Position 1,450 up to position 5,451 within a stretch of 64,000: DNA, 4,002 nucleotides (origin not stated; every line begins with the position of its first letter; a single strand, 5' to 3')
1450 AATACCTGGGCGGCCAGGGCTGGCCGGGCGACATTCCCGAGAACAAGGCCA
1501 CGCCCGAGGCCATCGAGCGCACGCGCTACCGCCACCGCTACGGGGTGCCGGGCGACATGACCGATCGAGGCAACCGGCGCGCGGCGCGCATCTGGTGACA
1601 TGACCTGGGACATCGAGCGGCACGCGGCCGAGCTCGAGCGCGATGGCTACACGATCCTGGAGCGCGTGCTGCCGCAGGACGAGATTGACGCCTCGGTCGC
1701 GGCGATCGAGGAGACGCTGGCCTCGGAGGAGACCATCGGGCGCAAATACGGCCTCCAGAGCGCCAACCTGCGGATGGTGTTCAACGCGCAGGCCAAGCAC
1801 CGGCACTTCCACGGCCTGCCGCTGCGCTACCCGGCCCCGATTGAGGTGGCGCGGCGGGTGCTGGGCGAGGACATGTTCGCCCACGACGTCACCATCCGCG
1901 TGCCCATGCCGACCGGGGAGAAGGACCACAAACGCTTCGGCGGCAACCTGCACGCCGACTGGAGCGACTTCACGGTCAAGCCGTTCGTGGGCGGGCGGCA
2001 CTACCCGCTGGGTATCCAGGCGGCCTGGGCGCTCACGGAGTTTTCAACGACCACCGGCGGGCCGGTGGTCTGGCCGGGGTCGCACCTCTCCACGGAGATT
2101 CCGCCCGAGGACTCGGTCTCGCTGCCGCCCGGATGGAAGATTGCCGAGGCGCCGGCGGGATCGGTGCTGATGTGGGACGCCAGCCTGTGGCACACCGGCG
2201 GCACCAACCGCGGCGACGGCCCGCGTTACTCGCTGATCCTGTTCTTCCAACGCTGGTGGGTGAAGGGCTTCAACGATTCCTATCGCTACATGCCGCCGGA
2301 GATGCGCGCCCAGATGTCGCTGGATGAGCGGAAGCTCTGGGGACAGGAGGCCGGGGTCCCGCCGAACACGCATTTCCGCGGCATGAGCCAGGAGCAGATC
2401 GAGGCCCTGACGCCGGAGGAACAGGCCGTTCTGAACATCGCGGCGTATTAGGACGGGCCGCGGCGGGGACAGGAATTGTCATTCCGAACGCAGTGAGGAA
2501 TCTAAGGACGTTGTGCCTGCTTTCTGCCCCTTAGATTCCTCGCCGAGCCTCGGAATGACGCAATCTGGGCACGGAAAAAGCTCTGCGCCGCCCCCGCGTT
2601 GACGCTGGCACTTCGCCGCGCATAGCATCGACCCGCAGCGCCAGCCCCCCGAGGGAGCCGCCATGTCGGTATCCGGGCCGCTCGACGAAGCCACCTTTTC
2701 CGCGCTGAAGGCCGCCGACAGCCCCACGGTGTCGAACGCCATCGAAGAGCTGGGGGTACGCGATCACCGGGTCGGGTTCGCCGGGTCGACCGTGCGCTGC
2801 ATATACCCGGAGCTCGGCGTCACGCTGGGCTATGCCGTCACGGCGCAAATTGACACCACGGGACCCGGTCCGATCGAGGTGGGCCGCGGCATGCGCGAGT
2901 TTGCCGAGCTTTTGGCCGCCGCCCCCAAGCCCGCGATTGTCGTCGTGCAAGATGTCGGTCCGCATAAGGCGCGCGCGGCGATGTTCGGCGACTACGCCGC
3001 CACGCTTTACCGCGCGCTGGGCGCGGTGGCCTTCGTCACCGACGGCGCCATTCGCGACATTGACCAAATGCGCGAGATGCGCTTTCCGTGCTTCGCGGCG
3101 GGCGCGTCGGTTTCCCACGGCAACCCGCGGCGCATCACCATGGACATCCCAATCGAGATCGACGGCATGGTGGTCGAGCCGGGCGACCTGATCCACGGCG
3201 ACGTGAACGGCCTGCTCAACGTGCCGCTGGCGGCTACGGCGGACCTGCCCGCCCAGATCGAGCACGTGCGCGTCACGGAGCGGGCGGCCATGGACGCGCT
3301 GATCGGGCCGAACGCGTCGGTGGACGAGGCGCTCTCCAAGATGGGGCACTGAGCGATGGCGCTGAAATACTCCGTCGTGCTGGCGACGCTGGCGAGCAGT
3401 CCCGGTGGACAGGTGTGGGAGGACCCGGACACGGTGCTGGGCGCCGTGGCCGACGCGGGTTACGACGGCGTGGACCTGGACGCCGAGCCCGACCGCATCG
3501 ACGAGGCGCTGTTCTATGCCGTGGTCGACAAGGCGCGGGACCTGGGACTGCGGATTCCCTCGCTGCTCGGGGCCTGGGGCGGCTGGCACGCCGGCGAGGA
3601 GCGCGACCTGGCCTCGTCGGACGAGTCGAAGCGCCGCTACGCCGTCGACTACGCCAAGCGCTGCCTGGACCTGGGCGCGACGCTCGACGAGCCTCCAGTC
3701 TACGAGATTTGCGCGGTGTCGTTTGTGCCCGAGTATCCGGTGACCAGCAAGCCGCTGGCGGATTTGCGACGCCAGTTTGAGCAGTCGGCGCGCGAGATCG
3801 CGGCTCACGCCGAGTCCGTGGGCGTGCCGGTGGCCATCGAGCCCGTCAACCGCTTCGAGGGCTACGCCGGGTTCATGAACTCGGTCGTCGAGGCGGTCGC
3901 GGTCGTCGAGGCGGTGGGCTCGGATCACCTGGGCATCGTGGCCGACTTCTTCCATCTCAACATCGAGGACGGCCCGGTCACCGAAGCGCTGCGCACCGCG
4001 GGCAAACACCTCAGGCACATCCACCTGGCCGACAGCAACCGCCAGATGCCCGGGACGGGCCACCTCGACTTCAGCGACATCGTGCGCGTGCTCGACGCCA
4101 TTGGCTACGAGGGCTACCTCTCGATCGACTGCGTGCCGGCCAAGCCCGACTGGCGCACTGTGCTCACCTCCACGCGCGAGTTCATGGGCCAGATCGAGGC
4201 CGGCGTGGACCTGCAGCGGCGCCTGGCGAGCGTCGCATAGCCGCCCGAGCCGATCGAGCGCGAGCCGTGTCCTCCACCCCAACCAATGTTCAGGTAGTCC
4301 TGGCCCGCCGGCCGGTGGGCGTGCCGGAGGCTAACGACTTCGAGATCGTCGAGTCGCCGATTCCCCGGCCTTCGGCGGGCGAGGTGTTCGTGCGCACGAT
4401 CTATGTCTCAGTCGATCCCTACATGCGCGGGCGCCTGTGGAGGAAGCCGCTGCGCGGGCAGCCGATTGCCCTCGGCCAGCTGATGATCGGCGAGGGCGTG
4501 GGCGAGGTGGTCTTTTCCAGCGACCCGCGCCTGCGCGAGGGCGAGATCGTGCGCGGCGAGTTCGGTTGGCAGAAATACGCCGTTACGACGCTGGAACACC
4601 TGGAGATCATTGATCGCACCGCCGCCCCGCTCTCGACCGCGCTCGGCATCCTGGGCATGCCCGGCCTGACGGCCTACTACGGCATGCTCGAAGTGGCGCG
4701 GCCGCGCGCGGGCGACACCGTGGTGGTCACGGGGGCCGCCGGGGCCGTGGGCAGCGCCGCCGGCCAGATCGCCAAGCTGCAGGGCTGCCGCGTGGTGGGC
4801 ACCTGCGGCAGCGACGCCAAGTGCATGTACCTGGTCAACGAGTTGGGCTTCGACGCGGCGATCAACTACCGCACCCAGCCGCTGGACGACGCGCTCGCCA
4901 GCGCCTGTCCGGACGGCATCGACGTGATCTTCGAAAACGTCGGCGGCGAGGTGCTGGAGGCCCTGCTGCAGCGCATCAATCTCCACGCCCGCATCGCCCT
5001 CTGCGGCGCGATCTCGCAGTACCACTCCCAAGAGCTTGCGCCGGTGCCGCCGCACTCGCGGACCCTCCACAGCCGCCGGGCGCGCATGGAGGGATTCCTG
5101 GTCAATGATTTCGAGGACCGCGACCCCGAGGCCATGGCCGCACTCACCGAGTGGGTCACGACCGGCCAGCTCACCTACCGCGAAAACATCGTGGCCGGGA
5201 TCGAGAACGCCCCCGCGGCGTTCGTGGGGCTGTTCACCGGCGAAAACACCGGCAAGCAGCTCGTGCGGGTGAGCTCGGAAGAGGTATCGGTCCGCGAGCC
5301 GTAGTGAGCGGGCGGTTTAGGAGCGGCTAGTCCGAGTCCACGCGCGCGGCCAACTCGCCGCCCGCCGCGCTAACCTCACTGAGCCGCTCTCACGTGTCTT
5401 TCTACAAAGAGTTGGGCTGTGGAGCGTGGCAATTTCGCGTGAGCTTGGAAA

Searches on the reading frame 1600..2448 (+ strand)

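Call 106: search_protein_families(library=pfam, proteins=[window:1600-2448:+], max_evalue=0.001)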
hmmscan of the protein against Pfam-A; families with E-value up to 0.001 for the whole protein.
window:1600-2448:+ (283 aa): 1 family
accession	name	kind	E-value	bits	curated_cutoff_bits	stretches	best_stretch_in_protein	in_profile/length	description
PF05721.19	PhyH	-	7.4e-17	62.8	22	1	13-209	2-211/213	Phytanoyl-CoA dioxygenase (PhyH)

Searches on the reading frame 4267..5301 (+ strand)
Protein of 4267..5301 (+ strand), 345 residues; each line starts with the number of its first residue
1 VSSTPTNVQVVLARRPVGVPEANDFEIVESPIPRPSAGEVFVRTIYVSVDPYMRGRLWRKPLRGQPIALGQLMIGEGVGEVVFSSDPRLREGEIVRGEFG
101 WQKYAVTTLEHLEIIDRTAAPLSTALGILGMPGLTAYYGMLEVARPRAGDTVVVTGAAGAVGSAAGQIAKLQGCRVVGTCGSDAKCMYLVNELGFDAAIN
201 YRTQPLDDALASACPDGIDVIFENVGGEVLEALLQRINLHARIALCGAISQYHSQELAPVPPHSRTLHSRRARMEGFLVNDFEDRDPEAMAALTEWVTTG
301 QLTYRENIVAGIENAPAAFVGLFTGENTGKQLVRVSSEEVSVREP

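Call 106: search_protein_families(library=pfam, proteins=[window:4267-5301:+], max_evalue=0.001)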
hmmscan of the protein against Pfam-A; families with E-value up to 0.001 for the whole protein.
window:4267-5301:+ (345 aa): 3 families
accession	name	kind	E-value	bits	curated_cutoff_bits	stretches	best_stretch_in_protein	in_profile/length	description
PF16884.10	ADH_N_2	-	1.1e-31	109.4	31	1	9-113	2-106/108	N-terminal domain of oxidoreductase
PF00107.32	ADH_zinc_N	-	4.8e-20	72.3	31.8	1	160-291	1-125/129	Zinc-binding dehydrogenase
PF13602.12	ADH_zinc_N_2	-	2.1e-10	42.1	27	1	193-331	1-132/134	Zinc-binding dehydrogenase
